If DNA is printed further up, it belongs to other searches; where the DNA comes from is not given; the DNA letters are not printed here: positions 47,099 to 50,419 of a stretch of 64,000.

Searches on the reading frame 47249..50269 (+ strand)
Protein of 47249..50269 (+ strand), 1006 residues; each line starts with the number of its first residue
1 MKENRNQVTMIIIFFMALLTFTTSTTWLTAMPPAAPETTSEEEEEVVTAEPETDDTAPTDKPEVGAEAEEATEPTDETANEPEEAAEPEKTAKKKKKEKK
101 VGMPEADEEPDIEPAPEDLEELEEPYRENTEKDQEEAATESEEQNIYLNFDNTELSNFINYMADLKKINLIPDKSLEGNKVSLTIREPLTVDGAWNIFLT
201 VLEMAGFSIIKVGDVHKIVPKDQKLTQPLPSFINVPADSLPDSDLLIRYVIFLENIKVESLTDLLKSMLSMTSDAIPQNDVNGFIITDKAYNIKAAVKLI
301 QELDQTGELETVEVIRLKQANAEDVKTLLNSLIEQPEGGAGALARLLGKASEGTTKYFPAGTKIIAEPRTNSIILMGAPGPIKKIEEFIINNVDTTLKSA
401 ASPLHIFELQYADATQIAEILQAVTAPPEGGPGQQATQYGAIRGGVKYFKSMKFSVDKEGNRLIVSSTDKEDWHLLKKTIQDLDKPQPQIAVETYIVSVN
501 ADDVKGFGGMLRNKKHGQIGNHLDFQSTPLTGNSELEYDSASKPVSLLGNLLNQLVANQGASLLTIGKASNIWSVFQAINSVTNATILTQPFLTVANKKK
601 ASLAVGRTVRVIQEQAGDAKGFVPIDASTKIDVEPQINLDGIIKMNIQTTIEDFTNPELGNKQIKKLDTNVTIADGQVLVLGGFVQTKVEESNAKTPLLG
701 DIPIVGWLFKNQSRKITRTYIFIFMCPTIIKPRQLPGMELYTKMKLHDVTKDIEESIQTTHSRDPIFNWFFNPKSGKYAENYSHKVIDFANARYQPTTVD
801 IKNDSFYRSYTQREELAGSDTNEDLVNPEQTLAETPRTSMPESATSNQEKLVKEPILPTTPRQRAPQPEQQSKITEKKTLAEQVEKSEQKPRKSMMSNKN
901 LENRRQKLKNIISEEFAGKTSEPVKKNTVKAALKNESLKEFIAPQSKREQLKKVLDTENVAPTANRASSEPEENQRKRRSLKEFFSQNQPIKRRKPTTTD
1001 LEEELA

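Call 78: search_protein_families(library=pfam, proteins=[window:47249-50269:+], max_evalue=0.001)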
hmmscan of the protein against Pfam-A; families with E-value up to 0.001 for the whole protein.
window:47249-50269:+ (1006 aa): 3 families
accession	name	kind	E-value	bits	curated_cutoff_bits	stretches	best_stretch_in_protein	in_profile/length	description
PF00263.26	Secretin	-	3e-32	112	27.5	1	579-731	2-169/169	Bacterial type II and III secretion system protein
PF03958.22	Secretin_N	-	1e-25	90.2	28.2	2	406-489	3-69/69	Bacterial type II/III secretion system short domain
PF21305.2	type_II_gspD_N0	-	1.2e-12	47.9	27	1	148-218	1-71/71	GspD-like, N0 domain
